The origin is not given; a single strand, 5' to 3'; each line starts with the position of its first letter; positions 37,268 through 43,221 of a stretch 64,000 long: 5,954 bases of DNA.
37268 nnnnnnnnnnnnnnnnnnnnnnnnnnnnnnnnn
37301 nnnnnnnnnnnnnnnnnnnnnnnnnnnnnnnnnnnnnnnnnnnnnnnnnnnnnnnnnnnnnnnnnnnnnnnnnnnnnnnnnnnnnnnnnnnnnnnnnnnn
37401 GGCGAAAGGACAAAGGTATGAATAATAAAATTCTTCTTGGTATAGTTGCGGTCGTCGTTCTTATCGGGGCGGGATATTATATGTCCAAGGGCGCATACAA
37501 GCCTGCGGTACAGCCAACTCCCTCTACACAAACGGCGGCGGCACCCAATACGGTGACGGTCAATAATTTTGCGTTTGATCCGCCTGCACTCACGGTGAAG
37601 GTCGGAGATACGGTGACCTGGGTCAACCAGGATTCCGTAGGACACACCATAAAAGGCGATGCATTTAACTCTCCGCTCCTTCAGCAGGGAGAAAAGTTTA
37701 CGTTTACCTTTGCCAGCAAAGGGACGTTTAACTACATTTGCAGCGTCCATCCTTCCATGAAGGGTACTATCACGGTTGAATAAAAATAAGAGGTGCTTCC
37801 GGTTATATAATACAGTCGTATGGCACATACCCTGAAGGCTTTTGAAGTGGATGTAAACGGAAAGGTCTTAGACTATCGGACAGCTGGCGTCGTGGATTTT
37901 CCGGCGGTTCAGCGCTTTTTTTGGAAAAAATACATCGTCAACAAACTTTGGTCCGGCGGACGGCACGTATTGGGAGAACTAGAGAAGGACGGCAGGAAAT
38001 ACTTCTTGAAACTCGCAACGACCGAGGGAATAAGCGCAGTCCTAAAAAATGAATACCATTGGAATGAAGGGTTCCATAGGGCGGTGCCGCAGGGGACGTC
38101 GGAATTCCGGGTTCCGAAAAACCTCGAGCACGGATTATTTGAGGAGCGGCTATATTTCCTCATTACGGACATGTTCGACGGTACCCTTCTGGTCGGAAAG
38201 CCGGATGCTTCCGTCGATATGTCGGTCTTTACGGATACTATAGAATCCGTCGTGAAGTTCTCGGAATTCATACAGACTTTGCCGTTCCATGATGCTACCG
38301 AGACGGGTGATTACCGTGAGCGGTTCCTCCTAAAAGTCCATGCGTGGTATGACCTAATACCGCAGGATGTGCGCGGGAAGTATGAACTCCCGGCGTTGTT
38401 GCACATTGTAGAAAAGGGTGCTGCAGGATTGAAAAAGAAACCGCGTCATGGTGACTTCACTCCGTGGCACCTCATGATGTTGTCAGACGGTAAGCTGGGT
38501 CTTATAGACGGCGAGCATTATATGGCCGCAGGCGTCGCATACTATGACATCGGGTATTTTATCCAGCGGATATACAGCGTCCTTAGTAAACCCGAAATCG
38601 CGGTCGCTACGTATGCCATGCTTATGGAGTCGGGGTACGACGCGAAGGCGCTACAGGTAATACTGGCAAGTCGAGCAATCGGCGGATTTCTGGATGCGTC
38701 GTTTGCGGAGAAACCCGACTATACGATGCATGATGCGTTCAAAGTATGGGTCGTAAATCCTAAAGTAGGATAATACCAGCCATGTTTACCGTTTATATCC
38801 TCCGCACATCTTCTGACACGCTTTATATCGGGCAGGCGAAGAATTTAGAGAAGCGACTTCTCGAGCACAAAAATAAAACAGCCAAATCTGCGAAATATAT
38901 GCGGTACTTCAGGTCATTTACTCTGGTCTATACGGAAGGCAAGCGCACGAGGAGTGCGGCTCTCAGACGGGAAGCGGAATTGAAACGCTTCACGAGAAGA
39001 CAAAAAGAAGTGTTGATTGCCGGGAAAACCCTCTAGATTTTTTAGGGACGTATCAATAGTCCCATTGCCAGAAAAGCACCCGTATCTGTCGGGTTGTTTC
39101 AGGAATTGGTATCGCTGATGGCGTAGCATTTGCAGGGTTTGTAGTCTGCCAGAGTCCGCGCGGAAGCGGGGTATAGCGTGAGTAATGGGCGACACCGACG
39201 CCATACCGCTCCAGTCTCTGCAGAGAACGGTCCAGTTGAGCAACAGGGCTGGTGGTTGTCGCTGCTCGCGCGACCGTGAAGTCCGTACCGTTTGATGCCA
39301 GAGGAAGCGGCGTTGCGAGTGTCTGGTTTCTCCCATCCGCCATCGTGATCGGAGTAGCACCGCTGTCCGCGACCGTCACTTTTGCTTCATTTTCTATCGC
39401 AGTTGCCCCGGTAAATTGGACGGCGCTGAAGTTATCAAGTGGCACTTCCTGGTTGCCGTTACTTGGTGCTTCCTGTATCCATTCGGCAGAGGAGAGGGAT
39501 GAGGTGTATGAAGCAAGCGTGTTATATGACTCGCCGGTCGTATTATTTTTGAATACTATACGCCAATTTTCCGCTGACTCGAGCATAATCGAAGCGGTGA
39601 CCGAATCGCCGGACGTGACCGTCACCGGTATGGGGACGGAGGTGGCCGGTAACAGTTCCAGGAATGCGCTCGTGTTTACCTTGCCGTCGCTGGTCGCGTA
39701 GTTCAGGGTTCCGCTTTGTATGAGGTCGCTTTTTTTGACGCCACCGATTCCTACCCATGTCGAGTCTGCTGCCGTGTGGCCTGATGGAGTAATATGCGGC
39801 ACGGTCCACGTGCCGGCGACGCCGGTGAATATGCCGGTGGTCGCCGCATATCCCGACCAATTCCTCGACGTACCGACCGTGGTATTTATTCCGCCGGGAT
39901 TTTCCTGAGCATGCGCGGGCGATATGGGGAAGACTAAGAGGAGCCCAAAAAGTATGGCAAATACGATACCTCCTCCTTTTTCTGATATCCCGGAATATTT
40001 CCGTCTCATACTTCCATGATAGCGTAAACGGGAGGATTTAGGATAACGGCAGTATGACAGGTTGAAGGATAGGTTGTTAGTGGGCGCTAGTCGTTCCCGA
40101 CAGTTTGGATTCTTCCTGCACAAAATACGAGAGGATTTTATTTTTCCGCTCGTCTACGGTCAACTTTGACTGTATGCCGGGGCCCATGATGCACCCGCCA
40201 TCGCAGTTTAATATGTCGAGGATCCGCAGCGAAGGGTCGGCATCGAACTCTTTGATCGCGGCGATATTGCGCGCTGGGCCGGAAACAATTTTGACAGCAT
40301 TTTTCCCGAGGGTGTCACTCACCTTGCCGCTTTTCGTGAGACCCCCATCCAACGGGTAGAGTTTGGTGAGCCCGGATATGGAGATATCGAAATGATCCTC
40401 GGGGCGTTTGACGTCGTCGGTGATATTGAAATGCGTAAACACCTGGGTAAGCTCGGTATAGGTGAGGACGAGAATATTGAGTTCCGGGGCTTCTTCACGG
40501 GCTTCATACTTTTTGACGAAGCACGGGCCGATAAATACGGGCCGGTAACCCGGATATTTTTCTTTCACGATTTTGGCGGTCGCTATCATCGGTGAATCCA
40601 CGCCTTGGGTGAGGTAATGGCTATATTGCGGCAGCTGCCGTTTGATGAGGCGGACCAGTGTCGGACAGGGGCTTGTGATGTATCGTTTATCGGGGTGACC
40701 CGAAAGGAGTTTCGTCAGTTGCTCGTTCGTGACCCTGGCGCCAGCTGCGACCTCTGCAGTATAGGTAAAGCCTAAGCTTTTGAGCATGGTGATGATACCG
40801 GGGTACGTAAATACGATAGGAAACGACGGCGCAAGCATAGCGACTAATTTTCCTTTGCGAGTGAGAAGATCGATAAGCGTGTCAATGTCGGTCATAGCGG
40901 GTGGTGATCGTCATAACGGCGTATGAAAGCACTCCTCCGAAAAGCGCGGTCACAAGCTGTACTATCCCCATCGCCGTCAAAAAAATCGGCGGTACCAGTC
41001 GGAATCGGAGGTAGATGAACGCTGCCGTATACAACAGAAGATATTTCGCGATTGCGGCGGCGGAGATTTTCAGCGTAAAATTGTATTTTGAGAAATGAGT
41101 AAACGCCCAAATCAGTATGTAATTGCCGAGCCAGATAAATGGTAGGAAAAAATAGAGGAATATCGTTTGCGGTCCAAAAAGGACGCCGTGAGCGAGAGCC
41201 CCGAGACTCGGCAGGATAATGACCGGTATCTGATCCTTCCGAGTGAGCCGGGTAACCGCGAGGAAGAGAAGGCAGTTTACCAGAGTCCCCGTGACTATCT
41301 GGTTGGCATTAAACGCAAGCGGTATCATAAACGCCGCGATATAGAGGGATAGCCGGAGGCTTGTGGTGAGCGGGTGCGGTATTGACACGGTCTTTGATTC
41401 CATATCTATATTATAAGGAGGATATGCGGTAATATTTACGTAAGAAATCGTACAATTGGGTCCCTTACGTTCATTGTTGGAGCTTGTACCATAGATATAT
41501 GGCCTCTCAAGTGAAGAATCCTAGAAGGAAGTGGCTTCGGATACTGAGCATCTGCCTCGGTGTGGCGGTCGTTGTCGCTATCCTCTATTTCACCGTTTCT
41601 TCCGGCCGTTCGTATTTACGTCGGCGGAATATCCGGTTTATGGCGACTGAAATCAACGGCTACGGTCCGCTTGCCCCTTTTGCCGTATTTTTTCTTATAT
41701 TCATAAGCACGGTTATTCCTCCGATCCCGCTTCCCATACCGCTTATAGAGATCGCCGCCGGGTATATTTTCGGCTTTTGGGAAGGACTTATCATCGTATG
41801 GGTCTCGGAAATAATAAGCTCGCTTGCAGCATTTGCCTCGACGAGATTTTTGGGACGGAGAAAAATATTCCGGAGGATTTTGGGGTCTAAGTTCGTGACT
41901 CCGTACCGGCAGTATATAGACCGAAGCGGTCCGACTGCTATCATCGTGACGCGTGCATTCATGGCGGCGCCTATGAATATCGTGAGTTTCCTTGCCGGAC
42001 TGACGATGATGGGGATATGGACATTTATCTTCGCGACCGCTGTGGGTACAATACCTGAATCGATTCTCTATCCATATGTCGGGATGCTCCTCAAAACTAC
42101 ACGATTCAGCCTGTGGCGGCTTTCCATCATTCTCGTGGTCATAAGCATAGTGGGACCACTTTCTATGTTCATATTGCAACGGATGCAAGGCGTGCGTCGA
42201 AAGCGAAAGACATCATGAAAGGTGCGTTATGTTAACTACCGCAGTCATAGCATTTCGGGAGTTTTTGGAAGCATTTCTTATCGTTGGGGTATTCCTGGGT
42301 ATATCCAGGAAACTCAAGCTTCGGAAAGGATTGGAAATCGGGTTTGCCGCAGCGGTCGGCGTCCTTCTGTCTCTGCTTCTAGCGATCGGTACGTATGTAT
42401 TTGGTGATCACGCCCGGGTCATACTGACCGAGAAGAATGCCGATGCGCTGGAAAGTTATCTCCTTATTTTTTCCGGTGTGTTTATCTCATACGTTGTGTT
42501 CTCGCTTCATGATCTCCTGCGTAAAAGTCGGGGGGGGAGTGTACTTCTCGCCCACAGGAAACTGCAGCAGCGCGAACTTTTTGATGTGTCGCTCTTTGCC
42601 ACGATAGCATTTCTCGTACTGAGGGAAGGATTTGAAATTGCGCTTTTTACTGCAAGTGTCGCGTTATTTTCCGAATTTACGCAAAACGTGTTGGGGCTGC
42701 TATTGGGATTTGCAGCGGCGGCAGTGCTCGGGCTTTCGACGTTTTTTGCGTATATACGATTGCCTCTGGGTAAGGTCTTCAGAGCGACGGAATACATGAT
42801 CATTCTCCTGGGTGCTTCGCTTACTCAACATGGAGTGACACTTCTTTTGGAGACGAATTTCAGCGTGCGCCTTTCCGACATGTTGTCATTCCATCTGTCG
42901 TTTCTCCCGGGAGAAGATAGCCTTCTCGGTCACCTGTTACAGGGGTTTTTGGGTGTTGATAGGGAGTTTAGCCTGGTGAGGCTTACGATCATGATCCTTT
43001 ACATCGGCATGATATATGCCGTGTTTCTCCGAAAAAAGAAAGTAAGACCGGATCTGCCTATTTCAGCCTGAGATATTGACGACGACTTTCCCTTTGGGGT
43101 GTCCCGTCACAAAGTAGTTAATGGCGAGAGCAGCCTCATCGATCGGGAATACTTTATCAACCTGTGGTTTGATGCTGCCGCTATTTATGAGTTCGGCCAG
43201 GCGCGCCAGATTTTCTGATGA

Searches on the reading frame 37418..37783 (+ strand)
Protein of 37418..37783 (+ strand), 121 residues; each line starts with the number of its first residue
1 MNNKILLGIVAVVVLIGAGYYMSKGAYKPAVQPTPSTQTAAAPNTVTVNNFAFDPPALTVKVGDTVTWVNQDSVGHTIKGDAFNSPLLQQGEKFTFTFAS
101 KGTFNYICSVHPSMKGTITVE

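Call 63: search_protein_families(library=pfam, proteins=[window:37418-37783:+], max_evalue=0.00001)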
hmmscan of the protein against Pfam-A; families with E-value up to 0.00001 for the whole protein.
window:37418-37783:+ (121 aa): 2 families
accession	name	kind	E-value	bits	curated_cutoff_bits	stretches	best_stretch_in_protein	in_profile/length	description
PF00127.26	Copper-bind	-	3.6e-13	50.2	21.2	0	86-121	62-99/99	Copper binding proteins, plastocyanin/azurin family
PF13473.12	Cupredoxin_1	-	2.5e-10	40.7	27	1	37-120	16-104/104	Cupredoxin-like domain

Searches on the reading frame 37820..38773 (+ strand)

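Call 64: search_protein_families(library=pfam, proteins=[window:37820-38773:+], max_evalue=0.0001)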
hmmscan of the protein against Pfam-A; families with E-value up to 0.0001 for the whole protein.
window:37820-38773:+ (317 aa): 1 family
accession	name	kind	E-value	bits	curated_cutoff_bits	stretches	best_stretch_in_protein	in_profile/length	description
PF01636.29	APH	-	3.4e-06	27.5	23.2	1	55-250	17-212/239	Phosphotransferase enzyme family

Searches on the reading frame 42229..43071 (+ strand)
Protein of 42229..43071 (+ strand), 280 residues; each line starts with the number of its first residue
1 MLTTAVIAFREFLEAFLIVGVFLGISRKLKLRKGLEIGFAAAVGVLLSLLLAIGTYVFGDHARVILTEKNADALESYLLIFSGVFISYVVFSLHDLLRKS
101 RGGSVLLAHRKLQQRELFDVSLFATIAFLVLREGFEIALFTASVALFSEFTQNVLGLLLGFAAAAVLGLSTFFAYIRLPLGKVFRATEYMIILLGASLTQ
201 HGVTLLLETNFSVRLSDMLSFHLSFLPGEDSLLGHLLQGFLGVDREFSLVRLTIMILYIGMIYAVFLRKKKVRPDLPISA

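Call 3: search_protein_families(library=pfam, proteins=[window:42229-43071:+], max_evalue=0.01)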
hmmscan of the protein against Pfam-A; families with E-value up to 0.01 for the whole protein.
window:42229-43071:+ (280 aa): 1 family
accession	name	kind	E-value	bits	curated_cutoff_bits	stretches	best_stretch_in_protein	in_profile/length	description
PF03239.20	FTR1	-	2.9e-17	63.3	25.3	1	1-247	1-250/284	Iron permease FTR1 family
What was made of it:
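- An FTR1 permease lies at 42229-43071 (call 3).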
